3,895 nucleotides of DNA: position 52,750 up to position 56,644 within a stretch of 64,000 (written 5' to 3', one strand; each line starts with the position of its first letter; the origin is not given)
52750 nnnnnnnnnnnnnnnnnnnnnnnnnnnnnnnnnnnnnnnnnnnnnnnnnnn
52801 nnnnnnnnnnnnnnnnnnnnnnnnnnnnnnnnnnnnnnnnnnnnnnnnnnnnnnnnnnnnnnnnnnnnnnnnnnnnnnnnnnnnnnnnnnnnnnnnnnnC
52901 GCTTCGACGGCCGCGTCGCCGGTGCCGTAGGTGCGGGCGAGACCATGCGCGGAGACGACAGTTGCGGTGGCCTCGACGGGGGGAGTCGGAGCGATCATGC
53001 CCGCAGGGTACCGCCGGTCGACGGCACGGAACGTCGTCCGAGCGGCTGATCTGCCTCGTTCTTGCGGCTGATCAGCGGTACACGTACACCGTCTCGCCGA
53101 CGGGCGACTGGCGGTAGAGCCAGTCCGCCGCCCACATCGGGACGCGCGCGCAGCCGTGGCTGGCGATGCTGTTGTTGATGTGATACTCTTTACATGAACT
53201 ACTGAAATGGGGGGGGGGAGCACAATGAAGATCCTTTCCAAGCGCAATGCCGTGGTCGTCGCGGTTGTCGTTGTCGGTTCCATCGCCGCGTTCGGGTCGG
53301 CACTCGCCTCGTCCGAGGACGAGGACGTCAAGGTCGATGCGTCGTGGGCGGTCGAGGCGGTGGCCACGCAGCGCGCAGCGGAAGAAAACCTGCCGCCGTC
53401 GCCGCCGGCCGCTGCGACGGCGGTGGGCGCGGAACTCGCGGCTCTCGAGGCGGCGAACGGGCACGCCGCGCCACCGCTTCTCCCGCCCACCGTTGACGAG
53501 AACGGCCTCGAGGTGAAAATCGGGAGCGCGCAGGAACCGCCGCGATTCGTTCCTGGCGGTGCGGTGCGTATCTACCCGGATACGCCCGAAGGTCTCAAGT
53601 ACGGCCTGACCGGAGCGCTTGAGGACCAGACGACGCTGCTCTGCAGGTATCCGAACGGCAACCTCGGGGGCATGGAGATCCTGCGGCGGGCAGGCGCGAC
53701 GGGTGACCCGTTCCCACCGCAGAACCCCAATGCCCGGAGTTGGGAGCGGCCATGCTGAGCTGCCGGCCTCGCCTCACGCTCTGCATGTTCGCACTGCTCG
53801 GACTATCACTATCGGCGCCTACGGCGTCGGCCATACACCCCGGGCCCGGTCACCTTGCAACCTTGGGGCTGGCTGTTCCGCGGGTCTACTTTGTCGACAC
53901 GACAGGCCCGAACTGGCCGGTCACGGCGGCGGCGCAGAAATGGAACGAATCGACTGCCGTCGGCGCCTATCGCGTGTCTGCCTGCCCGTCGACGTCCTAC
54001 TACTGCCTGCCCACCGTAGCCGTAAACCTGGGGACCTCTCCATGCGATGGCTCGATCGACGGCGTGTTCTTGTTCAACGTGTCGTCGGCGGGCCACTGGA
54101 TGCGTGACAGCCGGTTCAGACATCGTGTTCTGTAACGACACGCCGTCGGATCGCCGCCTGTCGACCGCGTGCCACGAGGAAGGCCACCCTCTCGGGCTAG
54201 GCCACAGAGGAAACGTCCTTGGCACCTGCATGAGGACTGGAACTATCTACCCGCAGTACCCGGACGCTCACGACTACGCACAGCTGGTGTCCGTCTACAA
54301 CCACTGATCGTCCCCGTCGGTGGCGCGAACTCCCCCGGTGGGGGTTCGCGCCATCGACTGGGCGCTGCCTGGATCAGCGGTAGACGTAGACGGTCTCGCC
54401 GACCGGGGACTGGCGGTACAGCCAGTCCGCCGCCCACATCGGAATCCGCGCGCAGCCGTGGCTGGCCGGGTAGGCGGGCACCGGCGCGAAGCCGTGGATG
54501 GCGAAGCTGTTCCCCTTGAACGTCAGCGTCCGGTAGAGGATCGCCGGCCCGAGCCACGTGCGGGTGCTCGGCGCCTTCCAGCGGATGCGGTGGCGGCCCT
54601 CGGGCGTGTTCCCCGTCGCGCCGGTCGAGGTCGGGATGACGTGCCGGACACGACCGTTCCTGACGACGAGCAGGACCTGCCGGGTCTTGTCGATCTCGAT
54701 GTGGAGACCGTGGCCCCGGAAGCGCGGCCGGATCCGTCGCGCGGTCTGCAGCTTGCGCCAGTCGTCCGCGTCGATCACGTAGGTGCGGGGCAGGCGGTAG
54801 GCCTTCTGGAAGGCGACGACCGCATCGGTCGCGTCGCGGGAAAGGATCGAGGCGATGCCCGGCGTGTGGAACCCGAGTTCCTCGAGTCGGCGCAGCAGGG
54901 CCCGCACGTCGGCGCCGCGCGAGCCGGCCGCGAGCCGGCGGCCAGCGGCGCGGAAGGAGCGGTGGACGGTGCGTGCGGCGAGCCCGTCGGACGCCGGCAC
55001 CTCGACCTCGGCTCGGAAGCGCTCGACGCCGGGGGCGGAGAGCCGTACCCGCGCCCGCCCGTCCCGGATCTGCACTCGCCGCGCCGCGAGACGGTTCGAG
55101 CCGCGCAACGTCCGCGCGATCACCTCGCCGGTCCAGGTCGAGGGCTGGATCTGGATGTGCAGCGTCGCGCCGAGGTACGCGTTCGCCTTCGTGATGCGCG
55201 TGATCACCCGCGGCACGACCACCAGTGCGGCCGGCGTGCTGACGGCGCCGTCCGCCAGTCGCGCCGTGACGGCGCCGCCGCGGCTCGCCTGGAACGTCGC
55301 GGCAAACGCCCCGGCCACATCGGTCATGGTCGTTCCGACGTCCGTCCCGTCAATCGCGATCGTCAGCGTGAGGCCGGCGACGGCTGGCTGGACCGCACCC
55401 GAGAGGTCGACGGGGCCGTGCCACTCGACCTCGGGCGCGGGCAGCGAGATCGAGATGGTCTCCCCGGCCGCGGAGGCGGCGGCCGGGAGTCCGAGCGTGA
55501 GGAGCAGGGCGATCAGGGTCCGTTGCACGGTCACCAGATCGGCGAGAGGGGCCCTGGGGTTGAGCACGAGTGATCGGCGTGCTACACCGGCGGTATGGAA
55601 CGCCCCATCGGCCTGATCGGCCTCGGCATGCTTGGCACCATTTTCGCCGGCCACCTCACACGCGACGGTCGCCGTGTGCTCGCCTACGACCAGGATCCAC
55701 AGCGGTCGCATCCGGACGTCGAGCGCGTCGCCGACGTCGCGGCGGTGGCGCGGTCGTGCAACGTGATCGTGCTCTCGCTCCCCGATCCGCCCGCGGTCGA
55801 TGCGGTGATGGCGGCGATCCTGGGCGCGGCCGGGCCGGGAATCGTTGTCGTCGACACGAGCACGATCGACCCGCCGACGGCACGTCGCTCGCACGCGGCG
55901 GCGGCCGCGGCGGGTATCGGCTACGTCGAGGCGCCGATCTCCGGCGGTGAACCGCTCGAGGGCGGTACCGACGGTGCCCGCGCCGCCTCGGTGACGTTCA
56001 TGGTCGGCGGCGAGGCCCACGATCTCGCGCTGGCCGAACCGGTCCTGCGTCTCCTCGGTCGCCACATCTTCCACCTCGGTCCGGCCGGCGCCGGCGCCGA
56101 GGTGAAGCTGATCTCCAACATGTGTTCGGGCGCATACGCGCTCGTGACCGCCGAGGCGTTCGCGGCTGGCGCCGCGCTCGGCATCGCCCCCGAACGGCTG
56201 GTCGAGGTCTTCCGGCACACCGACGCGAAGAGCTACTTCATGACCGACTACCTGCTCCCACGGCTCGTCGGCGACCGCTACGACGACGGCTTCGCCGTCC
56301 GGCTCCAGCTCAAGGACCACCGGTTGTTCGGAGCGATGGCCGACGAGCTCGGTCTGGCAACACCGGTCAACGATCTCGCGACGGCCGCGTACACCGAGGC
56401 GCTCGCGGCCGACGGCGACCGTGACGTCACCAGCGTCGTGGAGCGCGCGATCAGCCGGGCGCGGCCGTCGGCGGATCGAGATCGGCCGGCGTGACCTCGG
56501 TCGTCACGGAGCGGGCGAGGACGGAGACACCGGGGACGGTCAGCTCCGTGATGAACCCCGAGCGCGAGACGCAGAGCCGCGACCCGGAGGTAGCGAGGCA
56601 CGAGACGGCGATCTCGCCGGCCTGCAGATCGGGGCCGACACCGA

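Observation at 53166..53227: G10 homopolymer and AT-rich leader in front of the islet's secreted-protein gene: possible phase-variation switch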

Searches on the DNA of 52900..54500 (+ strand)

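Call 20: search_rna_families(source=window, start=52900, end=54500, threshold=evalue, max_evalue=10)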
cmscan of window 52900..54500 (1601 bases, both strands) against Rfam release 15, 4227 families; matches with E-value up to 10: 8.
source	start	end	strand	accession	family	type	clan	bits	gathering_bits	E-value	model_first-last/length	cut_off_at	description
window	53663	53739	-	RF03373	mir-3170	Gene; miRNA;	-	25.1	98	0.019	1-77/77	no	mir-3170 microRNA precursor family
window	54380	54437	+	RF01529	CC3552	Gene; sRNA;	-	20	50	1.6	1-56/106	no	Cauldobacter sRNA CC3552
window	54311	54358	+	RF03013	nadA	Gene; sRNA;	-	19.1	37.5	0.32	11-55/62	no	nadA riboswitch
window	53668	53735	-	RF03703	mir-3622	Gene; miRNA;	-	18.3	78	4.2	1-84/84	no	mir-3622 microRNA precursor family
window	54305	54365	-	RF04232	mir-9318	Gene; miRNA;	-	17.1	90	2.6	1-76/76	no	mir-9318 microRNA precursor family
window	53307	53421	-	RF02240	Xoo1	Gene; sRNA;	-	16.6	70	8.5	1-95/95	no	Xanthomonadaceae sRNA Xoo1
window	52909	52943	+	RF01531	TB10Cs3H1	Gene; snRNA; snoRNA; HACA-box;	-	16.4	40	6.4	1-62/62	no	Trypanosomatid snoRNA TB10Cs3H1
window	53665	53738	-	RF03643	mir-2056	Gene; miRNA;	-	16.2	100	8.4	1-74/74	no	mir-2056 microRNA precursor family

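Call 81: search_dna_similar(query=window:53150-54380:+, collection=plasmids, mode=distant, max_rows=8)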
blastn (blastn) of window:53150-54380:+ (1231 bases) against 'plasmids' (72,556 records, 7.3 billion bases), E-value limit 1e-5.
No match.

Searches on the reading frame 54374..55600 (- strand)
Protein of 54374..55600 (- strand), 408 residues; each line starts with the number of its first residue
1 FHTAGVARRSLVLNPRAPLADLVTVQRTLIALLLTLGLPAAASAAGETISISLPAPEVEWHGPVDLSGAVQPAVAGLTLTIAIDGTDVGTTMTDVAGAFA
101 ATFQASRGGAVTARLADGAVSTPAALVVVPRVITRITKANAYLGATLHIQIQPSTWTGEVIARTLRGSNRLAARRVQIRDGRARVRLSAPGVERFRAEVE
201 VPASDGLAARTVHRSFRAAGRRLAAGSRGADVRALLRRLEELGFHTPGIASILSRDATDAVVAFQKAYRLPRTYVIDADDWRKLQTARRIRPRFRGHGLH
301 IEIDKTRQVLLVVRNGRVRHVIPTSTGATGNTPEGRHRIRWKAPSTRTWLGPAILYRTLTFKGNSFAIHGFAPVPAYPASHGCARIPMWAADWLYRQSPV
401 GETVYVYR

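Call 9: search_protein_families(library=pfam, proteins=[window:54374-55600:-], max_evalue=0.01)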
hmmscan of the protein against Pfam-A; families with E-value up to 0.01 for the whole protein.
window:54374-55600:- (408 aa): 2 families
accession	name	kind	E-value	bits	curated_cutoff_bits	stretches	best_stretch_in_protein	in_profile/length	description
PF03734.19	YkuD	-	2.1e-17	64.5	23.4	1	300-406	3-146/146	L,D-transpeptidase catalytic domain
PF01471.23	PG_binding_1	-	3.2e-06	27.7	23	1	228-283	1-56/57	Putative peptidoglycan binding domain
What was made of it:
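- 54374..55570 (-): L,D-transpeptidase gene (YkuD plus PG_binding_1 domains) whose 3' end was the insertion target. The start coordinate is approximate. Pfam hits (call 9).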

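Call 27: find_related_loci(query=window:54377-55570:-, collection=genome_contigs, flank=6000)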
Query window:54377-55570:- (398 aa) in genome_contigs; peptide patterns used: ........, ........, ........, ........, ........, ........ (x = any residue, [..] = any of these).
201 stretches matched a pattern; 54 encode a relative of the query (tblastn E <= 1e-3); 54 distinct loci.
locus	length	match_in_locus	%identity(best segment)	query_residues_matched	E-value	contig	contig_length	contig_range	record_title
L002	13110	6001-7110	66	30-398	2e-150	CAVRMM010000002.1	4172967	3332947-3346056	MAG: uncultured Actinomycetes bacterium isolate MFD01275.bin.2.67 genome assembly, contig: contig_1998, whole genome sho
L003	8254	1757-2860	47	30-397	3e-99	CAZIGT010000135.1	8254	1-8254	MAG TPA_asm: uncultured Thermoleophilia bacterium isolate SRP167436_co1_25 genome assembly, contig: NODE_14606_length_82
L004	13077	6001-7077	47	39-398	2e-95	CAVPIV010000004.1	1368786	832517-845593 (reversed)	MAG: uncultured Thermoleophilia bacterium isolate MFD00032.bin.1.63 genome assembly, contig: contig_19753, whole genome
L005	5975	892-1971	46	39-398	2e-94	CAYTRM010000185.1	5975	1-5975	MAG TPA_asm: uncultured Thermoleophilia bacterium isolate SRP178699_co1_90 genome assembly, contig: NODE_19535_length_59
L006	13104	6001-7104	45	31-398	5e-92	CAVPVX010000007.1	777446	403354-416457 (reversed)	MAG: uncultured Actinomycetes bacterium isolate MFD09964.bin.1.366 genome assembly, contig: contig_6229, whole genome sh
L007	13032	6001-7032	46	54-397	3e-90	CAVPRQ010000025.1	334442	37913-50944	MAG: uncultured Thermoleophilia bacterium isolate MFD00032.bin.2.201 genome assembly, contig: contig_85797, whole genome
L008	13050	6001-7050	45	48-397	3e-88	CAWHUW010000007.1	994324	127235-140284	MAG: uncultured Thermoleophilia bacterium isolate MFD02979.bin.2.124 genome assembly, contig: contig_42112, whole genome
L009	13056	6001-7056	44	46-398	4e-87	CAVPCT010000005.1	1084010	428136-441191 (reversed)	MAG: uncultured Thermoleophilia bacterium isolate MFD00032.bin.2.59 genome assembly, contig: contig_42839, whole genome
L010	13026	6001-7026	42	54-397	2e-82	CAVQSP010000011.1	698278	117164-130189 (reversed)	MAG: uncultured Thermoleophilia bacterium isolate MFD00032.bin.2.192 genome assembly, contig: contig_29247, whole genome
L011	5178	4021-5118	43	32-397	5e-82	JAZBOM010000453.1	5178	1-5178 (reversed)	MAG: Thermoleophilia bacterium isolate bin.663 k117_7740069, whole genome shotgun sequence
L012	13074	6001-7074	42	40-397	5e-78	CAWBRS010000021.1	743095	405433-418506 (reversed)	MAG: uncultured Thermoleophilia bacterium isolate MFD00709.bin.2.166 genome assembly, contig: contig_8763, whole genome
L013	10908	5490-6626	42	20-397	1e-74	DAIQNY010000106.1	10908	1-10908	MAG TPA_asm: Actinomycetota bacterium isolate CTOTU7608 NODE_9567_length_10908_cov_6.493688, whole genome shotgun sequen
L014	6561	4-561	51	211-397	9e-54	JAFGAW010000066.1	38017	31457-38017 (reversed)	MAG: Thermoleophilia bacterium isolate Zod_maxbin.0406_1 k87_1134707, whole genome shotgun sequence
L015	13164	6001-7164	38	9-397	2e-50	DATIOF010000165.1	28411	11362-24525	MAG TPA_asm: Gaiellaceae bacterium isolate SMAG_U15816 k141_309885, whole genome shotgun sequence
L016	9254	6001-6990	39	58-397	3e-46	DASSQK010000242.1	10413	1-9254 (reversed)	MAG TPA_asm: Gaiellaceae bacterium isolate SMAG_U460 k141_1554420, whole genome shotgun sequence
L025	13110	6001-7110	67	30-398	5e-158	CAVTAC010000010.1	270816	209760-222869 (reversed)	MAG: uncultured Actinomycetes bacterium isolate MFD04651.bin.2.118 genome assembly, contig: contig_4807, whole genome sh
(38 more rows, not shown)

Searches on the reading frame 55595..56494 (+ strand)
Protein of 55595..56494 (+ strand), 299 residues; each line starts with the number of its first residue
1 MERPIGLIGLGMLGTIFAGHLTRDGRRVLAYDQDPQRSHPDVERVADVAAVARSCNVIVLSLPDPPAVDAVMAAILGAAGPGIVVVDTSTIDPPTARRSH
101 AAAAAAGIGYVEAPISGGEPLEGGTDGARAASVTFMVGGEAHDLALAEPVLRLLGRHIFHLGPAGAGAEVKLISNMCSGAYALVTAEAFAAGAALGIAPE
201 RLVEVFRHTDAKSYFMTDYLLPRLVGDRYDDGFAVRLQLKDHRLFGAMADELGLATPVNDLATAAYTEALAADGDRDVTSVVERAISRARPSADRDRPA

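Call 9: search_protein_families(library=pfam, proteins=[window:55595-56494:+], max_evalue=0.01)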
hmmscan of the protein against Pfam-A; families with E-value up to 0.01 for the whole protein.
window:55595-56494:+ (299 aa): 5 families
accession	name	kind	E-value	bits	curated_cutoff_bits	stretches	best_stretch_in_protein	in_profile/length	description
PF03446.21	NAD_binding_2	-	1.1e-30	107.3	21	1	5-162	2-161/161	NAD binding domain of 6-phosphogluconate dehydrogenase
PF14833.11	NAD_binding_11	-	9.6e-22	78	30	1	165-283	1-120/122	NAD-binding of NADP-dependent 3-hydroxyisobutyrate dehydrogenase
PF03807.23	F420_oxidored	-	1.5e-05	26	21.6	1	5-89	2-92/94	NADP oxidoreductase coenzyme F420-dependent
PF02826.25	2-Hacid_dh_C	-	1.6e-05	24.8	25.1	1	3-88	37-126/178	D-isomer specific 2-hydroxyacid dehydrogenase, NAD binding domain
PF21923.1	BON_like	-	4.3e-05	23.7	24.1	1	51-93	3-47/47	BON-like domain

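Call 42: find_encoding_contigs(protein=window:55595-56494:+, flank=4000, max_places=10)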
Protein window:55595-56494:+ (299 aa): no gene with exactly this product is on record in the collection.
